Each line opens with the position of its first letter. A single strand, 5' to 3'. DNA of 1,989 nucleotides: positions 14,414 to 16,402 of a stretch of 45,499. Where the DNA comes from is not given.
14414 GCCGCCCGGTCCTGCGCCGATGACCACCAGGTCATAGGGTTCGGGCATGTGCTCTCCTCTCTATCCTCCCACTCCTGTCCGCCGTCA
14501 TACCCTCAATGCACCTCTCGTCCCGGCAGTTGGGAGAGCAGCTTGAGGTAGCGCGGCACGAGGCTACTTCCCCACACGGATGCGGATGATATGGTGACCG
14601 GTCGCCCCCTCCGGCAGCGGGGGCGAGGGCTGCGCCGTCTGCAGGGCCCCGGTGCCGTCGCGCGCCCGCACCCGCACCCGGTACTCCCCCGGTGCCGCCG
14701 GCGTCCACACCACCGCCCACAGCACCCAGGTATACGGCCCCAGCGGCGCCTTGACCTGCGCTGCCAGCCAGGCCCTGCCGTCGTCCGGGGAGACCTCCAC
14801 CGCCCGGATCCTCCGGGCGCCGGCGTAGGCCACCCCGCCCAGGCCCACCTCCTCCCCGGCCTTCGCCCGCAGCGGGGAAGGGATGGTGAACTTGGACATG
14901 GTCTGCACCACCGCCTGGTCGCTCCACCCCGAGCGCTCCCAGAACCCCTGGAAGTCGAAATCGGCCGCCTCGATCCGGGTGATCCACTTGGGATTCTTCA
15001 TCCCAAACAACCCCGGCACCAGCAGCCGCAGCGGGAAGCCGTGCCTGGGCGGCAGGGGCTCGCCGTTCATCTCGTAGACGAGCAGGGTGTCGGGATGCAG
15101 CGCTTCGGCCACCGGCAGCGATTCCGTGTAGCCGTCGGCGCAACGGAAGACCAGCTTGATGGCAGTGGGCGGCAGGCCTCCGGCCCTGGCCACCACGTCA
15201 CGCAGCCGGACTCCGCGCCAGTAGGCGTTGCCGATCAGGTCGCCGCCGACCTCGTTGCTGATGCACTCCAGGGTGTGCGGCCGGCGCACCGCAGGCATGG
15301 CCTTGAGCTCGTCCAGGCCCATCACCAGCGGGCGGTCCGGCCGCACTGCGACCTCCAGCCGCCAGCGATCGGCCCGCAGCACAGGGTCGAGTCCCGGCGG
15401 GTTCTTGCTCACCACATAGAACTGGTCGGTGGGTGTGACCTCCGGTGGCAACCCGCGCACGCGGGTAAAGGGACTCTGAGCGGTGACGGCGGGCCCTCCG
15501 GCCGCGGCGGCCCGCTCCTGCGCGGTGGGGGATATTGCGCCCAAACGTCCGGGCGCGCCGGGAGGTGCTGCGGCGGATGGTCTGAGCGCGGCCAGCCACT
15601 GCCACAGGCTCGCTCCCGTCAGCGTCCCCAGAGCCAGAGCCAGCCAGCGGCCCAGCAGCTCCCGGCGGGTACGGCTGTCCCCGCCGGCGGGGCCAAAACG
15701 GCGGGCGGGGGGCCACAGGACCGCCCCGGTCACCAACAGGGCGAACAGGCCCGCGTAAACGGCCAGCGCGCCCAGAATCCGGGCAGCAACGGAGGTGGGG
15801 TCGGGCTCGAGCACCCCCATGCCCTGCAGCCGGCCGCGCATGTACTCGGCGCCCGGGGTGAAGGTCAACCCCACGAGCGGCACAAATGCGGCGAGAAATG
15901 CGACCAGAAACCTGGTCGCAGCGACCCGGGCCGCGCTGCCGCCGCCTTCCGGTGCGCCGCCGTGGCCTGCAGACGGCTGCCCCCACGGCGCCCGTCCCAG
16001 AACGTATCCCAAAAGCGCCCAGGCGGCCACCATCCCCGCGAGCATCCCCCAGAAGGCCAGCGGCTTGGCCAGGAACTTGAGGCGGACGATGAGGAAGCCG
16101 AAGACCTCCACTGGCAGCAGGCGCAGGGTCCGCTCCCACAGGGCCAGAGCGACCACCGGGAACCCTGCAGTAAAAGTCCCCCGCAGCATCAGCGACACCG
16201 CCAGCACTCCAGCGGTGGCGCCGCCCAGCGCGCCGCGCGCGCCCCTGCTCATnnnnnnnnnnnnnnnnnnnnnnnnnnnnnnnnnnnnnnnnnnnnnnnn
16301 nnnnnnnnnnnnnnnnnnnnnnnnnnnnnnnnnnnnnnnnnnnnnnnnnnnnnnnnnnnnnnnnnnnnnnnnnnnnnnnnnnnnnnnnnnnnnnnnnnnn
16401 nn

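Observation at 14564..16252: SO-family molybdoenzyme with an internal twin-arginine-like motif after a polytopic N-terminal membrane domain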

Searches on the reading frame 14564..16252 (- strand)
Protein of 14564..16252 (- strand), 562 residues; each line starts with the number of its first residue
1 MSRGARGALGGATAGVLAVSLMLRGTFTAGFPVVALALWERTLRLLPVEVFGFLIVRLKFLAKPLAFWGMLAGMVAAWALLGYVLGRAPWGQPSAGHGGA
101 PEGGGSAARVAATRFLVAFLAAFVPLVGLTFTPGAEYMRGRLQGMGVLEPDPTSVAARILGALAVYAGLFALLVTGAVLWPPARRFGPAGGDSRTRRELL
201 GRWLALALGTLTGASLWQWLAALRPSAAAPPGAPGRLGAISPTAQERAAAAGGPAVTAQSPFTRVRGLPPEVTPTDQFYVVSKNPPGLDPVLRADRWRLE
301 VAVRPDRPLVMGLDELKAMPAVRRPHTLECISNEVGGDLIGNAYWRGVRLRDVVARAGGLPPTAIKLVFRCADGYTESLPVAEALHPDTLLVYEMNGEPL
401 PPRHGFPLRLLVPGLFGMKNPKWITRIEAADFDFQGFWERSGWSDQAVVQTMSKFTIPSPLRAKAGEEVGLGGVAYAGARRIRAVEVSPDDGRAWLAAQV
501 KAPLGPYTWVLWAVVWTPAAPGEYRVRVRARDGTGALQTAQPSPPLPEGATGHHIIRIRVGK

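Call 3: search_protein_families(library=pfam, proteins=[window:14564-16252:-], max_evalue=0.01)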
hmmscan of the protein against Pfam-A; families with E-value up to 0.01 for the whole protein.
window:14564-16252:- (562 aa): 2 families
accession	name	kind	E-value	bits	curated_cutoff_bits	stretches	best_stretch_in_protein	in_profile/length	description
PF00174.25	Oxidored_molyb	-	6.4e-46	156.4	24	1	290-438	5-169/169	Oxidoreductase molybdopterin binding domain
PF03404.22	Mo-co_dimer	-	4.3e-05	24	22.7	1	464-538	26-114/138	Mo-co oxidoreductase dimerisation domain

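Call 4: search_protein_families(library=ncbifam, proteins=[window:14564-16252:-], max_evalue=0.01)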
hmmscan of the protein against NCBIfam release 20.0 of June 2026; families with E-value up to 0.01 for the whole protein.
window:14564-16252:- (562 aa): 4 families
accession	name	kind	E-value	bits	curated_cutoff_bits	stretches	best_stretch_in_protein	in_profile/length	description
NF052245.1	SorA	equivalog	2e-35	122.3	600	1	272-543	70-378/396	SorA family sulfite dehydrogenase catalytic subunit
TIGR04555.1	sulfite_DH_soxC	equivalog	6e-33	114.4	420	1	260-540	78-375/408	sulfite dehydrogenase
NF052247.1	SorT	equivalog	1e-28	100.3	570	1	272-541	64-365/387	SorT family sulfite dehydrogenase catalytic subunit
NF003767.0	PRK05363.1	equivalog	6.3e-12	45.4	207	1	374-440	190-256/320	protein-methionine-sulfoxide reductase catalytic subunit MsrP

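Call 8: find_homologous_proteins(query=window:14564-16252:-, max_evalue=0.00001)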
Query window:14564-16252:- (562 aa): 1254 proteins with E <= 0.00001 among 8000 candidates; the best 120 are listed.
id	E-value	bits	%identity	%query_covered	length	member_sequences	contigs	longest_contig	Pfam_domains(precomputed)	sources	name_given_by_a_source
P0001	0.0e+0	1247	100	100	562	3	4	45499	PF00174.26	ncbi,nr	ncbi:MAG: molybdopterin-dependent oxidoreductase [Armatimonadota bacterium]|nr:molybdopterin-depende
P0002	2.5e-284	963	80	97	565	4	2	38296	PF00174.26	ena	-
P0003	1.3e-279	947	80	96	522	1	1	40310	PF00174.26,PF03404.23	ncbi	-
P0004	9.6e-275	931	78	96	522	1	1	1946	PF00174.26,PF03404.23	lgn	-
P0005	3.3e-239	814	69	100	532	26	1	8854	PF00174.26,PF03404.23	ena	-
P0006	1.4e-221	756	63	100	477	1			PF00174.26,PF03404.23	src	-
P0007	3.7e-207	708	62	100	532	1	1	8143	PF00174.26,PF03404.23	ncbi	-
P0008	1.1e-194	667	59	100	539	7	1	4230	PF00174.26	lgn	-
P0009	7.2e-186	638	57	96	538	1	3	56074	PF00174.26,PF03404.23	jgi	jgi:DMSO/TMAO reductase YedYZ molybdopterin-dependent catalytic subunit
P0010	1.1e-185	637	58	97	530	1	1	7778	PF00174.26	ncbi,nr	ncbi:MAG: molybdopterin-dependent oxidoreductase [Armatimonadetes bacterium]|nr:molybdopterin-depend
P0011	3.1e-185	636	65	80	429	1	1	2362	PF00174.26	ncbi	-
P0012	3.1e-183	629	57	96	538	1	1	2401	PF00174.26,PF03404.23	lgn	-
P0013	2.9e-179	616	75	43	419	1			PF00174.26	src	-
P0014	7.9e-179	615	55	96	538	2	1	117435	PF00174.26,PF03404.23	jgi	-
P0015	4.5e-178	612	54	100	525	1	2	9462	PF00174.26,PF03404.23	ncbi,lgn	-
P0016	2.4e-176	606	55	100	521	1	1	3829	PF00174.26,PF03404.23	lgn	-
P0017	1.4e-175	604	56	99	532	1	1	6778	PF00174.26,PF03404.23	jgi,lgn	jgi:DMSO/TMAO reductase YedYZ molybdopterin-dependent catalytic subunit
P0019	4.2e-174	599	54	99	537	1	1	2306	PF00174.26,PF03404.23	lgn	-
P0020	7.1e-174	598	53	99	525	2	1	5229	PF00174.26,PF03404.23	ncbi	-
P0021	1.4e-173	597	54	99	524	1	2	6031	PF00174.26,PF03404.23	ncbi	-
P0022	4.8e-173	596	53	100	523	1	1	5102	PF00174.26,PF03404.23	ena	-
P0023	8.6e-172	591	54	100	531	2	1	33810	PF00174.26,PF03404.23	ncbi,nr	ncbi:MAG TPA: molybdopterin-dependent oxidoreductase [bacterium]|nr:molybdopterin-dependent oxidored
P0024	4.1e-171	589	56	99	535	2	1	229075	PF00174.26,PF03404.23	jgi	-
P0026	5.5e-170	586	53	96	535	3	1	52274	PF00174.26,PF03404.23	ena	-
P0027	8.4e-170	585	53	99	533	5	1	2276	PF00174.26,PF03404.23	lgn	-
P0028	1.3e-169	584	54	97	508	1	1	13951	PF00174.26,PF03404.23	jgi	-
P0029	1.7e-169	584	55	96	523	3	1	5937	PF00174.26,PF03404.23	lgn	-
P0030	1.5e-168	581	52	100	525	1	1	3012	PF00174.26,PF03404.23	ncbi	-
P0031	1.5e-168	581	53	100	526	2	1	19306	PF00174.26,PF03404.23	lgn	-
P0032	1.7e-168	581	52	99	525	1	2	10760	PF00174.26,PF03404.23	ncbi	-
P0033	3.0e-168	580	52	99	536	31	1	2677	PF00174.26,PF03404.23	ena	-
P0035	1.0e-167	578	60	65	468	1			PF00174.26,PF03404.23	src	-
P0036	6.2e-167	575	53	99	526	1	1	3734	PF00174.26,PF03404.23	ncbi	-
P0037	8.1e-165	568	52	100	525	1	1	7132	PF00174.26,PF03404.23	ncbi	-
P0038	4.7e-164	566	53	99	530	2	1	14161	PF00174.26,PF03404.23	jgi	jgi:DMSO/TMAO reductase YedYZ molybdopterin-dependent catalytic subunit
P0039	5.1e-164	566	53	100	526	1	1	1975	PF00174.26,PF03404.23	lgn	-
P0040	1.3e-162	561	52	99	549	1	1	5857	PF00174.26,PF03404.23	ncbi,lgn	-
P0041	1.3e-162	561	52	99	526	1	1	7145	PF00174.26,PF03404.23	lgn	-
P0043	3.2e-162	560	53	100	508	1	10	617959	PF00174.26,PF03404.23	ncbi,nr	ncbi:MAG: molybdopterin-dependent oxidoreductase [Armatimonadota bacterium]|nr:molybdopterin-depende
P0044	7.1e-162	559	53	99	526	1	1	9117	PF00174.26,PF03404.23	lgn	-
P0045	1.1e-161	558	51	100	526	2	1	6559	PF00174.26,PF03404.23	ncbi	-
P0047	9.1e-161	555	51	100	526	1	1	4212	PF00174.26,PF03404.23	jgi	jgi:DMSO/TMAO reductase YedYZ molybdopterin-dependent catalytic subunit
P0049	5.8e-160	552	51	99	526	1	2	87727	PF00174.26,PF03404.23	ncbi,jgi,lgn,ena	-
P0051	9.6e-159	548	52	100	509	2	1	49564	PF00174.26,PF03404.23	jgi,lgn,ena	-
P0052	4.1e-158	546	52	100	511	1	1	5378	PF00174.26,PF03404.23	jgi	jgi:DMSO/TMAO reductase YedYZ molybdopterin-dependent catalytic subunit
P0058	2.2e-156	541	51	100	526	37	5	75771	PF00174.26,PF03404.23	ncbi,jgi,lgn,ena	ncbi:MAG TPA: molybdopterin-dependent oxidoreductase [bacterium]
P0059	9.5e-156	538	50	99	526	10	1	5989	PF00174.26,PF03404.23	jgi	jgi:DMSO/TMAO reductase YedYZ molybdopterin-dependent catalytic subunit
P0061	2.1e-155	537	51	100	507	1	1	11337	PF00174.26,PF03404.23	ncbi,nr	ncbi:MAG TPA: molybdopterin-dependent oxidoreductase [bacterium]|nr:molybdopterin-dependent oxidored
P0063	5.1e-155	536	49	99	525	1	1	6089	PF00174.26,PF03404.23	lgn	-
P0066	2.3e-154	534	50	100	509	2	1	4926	PF00174.26,PF03404.23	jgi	-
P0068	1.1e-153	532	63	58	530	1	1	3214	PF00174.26,PF03404.23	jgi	jgi:DMSO/TMAO reductase YedYZ molybdopterin-dependent catalytic subunit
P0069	1.3e-153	531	52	100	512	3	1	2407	PF00174.26,PF03404.23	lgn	-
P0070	4.7e-153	530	51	99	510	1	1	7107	PF00174.26,PF03404.23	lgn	-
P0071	5.0e-153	530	51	95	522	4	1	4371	PF00174.26,PF03404.23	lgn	-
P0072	1.0e-152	529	50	99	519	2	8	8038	PF00174.26,PF03404.23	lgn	-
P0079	2.0e-151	524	50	100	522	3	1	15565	PF00174.26,PF03404.23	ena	-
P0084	1.1e-150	522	49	100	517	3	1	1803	PF00174.26,PF03404.23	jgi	-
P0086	1.9e-150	521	50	100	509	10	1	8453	PF00174.26,PF03404.23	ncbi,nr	ncbi:MAG: molybdopterin-dependent oxidoreductase [Armatimonadetes bacterium]|nr:molybdopterin-depend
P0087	3.9e-150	520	64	54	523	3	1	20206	PF00174.26,PF03404.23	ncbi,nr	ncbi:MAG: molybdopterin-dependent oxidoreductase [Armatimonadota bacterium]|nr:molybdopterin-depende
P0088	1.6e-149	518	50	100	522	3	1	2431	PF00174.26,PF03404.23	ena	-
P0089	1.7e-149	518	49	99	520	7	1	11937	PF00174.26,PF03404.23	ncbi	-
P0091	1.9e-149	518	64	54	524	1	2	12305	PF00174.26,PF03404.23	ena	-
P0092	2.1e-149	518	51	98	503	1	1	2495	PF00174.26,PF03404.23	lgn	-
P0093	2.2e-149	517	49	100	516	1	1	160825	PF00174.26,PF03404.23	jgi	jgi:DMSO/TMAO reductase YedYZ molybdopterin-dependent catalytic subunit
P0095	3.0e-149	517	49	99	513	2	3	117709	PF00174.26,PF03404.23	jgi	jgi:DMSO/TMAO reductase YedYZ molybdopterin-dependent catalytic subunit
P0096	4.0e-149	517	49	100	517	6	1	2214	PF00174.26,PF03404.23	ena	-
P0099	8.4e-149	516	49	99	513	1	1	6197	PF00174.26,PF03404.23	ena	-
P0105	1.3e-147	512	67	53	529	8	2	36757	PF00174.26,PF03404.23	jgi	jgi:DMSO/TMAO reductase YedYZ molybdopterin-dependent catalytic subunit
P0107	3.5e-147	510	49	98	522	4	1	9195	PF00174.26,PF03404.23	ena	-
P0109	8.4e-147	509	64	54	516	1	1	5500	PF00174.26,PF03404.23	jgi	jgi:DMSO/TMAO reductase YedYZ molybdopterin-dependent catalytic subunit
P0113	9.8e-146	505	50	95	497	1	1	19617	PF00174.26,PF03404.23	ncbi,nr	ncbi:MAG TPA: molybdopterin-dependent oxidoreductase [bacterium]|nr:molybdopterin-dependent oxidored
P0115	5.3e-145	503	49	99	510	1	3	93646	PF00174.26,PF03404.23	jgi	jgi:DMSO/TMAO reductase YedYZ molybdopterin-dependent catalytic subunit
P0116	1.4e-144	502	51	94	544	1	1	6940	PF00174.26,PF03404.23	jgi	jgi:DMSO/TMAO reductase YedYZ molybdopterin-dependent catalytic subunit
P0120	8.6e-143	496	61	66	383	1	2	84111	PF00174.26,PF03404.23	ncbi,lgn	-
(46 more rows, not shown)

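Call 9: find_encoding_contigs(protein=P0001, flank=10000, max_places=3)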
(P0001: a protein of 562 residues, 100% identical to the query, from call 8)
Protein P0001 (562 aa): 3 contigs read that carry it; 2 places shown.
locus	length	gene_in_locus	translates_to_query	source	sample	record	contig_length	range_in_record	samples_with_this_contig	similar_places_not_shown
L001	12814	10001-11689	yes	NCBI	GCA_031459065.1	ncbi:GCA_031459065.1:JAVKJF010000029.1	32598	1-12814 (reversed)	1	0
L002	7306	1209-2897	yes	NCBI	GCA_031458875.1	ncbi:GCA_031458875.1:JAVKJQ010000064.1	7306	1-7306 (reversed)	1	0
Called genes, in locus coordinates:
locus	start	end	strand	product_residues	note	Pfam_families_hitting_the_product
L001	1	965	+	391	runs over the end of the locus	PF00682:HMGL-like, PF22617:HCS_D2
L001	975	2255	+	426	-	PF00330:Aconitase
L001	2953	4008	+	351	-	PF00180:Iso_dh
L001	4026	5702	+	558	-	PF00920:ILVD_EDD_N, PF24877:ILV_EDD_C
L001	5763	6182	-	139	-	PF01894:YjbQ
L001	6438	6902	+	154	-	PF23357:DUF7088 (weak), PF13192:Thioredoxin_3, PF00462:Glutaredoxin (weak)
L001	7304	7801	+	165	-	PF01058:Oxidored_q6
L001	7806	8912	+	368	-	PF00346:Complex1_49kDa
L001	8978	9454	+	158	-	PF13183:Fer4_8 (faint), PF13187:Fer4_9 (faint), PF13534:Fer4_17 (faint), PF12837:Fer4_6 (faint), PF13237:Fer4_10 (weak), PF14697:Fer4_21 (weak), PF12838:Fer4_7, PF00037:Fer4, +1 more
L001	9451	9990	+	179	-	PF00329:Complex1_30kDa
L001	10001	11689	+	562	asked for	PF00174:Oxidored_molyb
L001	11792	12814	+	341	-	PF01134:GIDA, PF02737:3HCDH_N (faint), PF03486:HI0933_like (faint), PF07992:Pyr_redox_2, PF12831:FAD_oxidored (weak), PF13738:Pyr_redox_3 (faint), PF00070:Pyr_redox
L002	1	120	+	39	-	PF00346:Complex1_49kDa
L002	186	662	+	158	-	PF13183:Fer4_8 (faint), PF13187:Fer4_9 (faint), PF13534:Fer4_17 (faint), PF12837:Fer4_6 (faint), PF13237:Fer4_10 (weak), PF14697:Fer4_21 (weak), PF12838:Fer4_7, PF00037:Fer4, +1 more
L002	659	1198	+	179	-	PF00329:Complex1_30kDa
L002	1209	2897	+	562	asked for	PF00174:Oxidored_molyb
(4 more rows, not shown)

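Call 10: find_encoding_contigs(protein=P0043, flank=10000, max_places=2)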
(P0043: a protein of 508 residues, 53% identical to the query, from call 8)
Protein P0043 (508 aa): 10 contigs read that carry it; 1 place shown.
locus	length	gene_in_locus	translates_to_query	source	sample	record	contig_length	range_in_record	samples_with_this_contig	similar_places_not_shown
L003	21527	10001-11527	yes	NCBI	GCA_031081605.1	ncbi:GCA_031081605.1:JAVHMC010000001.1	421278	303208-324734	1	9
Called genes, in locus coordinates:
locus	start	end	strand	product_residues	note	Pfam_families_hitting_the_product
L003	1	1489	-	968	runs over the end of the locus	PF13191:AAA_16 (weak), PF13401:AAA_22, PF25199:nSTAND_NTPase5 (faint), PF25873:WHD_MalT, PF00515:TPR_1 (faint), PF00486:Trans_reg_C, PF03704:BTAD, PF14559:TPR_19 (weak), +3 more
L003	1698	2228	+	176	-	-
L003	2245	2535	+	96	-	PF03994:DUF350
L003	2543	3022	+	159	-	PF12158:DUF3592 (weak)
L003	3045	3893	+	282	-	PF13367:PrsW-protease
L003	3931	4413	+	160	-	-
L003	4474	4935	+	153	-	PF01592:NifU_N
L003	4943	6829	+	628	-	PF00456:Transketolase_N, PF13292:DXP_synthase_N (faint), PF00676:E1_dh (weak), PF02779:Transket_pyr, PF02780:Transketolase_C, PF22613:Transketolase_C_1 (faint)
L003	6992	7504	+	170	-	PF01058:Oxidored_q6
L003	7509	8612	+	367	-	PF00346:Complex1_49kDa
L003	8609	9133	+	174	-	PF13183:Fer4_8 (faint), PF13187:Fer4_9 (faint), PF12837:Fer4_6 (faint), PF13237:Fer4_10 (weak), PF14697:Fer4_21 (weak), PF12838:Fer4_7, PF13484:Fer4_16 (faint), PF00037:Fer4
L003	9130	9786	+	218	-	PF00329:Complex1_30kDa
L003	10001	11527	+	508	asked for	PF00174:Oxidored_molyb, PF03404:Mo-co_dimer (faint)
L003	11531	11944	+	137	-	PF09969:DUF2203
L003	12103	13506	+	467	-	PF00890:FAD_binding_2 (faint), PF01134:GIDA, PF03486:HI0933_like (faint), PF07992:Pyr_redox_2, PF12831:FAD_oxidored, PF13738:Pyr_redox_3, PF00070:Pyr_redox, PF02852:Pyr_redox_dim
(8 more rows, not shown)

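Call 15: search_solved_structures(query=window:14564-16252:-, max_evalue=0.001, show_alignments=2)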
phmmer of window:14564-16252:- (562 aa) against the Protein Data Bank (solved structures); distinct sequences matched with E-value up to 0.001: 22.
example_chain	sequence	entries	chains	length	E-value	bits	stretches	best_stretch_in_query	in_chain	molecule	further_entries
2ca3_A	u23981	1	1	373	3.1e-24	89.3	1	272-542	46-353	SULFITE:CYTOCHROME C OXIDOREDUCTASE SUBUNIT A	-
2blf_A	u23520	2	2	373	6.4e-24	88.2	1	272-542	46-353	Sulfite:cytochrome c oxidoreductase subunit A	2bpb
2c9x_A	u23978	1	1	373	7.8e-24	88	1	272-542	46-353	SULFITE:CYTOCHROME C OXIDOREDUCTASE SUBUNIT A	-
2ca4_A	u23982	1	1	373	1.1e-23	87.5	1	272-542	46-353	SULFITE:CYTOCHROME C OXIDOREDUCTASE SUBUNIT A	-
6y0k_AAA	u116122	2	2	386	7.7e-22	81.4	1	258-431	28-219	Putaitve sulfite oxidase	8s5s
5wa0_A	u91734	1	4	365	2.3e-18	69.9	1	272-541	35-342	Putative sulfite oxidase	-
5k3x_A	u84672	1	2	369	2.5e-18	69.8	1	272-541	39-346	Putative sulfite oxidase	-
4pw3_A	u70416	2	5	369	5.2e-18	68.7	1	272-541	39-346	Putative sulfite oxidase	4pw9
2a9d_A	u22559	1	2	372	2.1e-17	66.7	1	291-541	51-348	Sulfite Oxidase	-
2a9b_A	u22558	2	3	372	3.7e-17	65.9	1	339-541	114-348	Sulfite Oxidase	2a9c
2a99_A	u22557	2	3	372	4.4e-17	65.7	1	339-541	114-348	Sulfite Oxidase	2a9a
1ogp_A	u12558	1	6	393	1.4e-16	64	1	269-499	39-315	SULFITE OXIDASE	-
3hbg_A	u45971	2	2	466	1.6e-16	63.8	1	339-541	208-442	Sulfite Oxidase mutant C185S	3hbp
3hbq_A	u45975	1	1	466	2e-16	63.5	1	339-541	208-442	Sulphite oxide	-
3hc2_A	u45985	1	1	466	3.2e-16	62.8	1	339-541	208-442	sulfite oxidase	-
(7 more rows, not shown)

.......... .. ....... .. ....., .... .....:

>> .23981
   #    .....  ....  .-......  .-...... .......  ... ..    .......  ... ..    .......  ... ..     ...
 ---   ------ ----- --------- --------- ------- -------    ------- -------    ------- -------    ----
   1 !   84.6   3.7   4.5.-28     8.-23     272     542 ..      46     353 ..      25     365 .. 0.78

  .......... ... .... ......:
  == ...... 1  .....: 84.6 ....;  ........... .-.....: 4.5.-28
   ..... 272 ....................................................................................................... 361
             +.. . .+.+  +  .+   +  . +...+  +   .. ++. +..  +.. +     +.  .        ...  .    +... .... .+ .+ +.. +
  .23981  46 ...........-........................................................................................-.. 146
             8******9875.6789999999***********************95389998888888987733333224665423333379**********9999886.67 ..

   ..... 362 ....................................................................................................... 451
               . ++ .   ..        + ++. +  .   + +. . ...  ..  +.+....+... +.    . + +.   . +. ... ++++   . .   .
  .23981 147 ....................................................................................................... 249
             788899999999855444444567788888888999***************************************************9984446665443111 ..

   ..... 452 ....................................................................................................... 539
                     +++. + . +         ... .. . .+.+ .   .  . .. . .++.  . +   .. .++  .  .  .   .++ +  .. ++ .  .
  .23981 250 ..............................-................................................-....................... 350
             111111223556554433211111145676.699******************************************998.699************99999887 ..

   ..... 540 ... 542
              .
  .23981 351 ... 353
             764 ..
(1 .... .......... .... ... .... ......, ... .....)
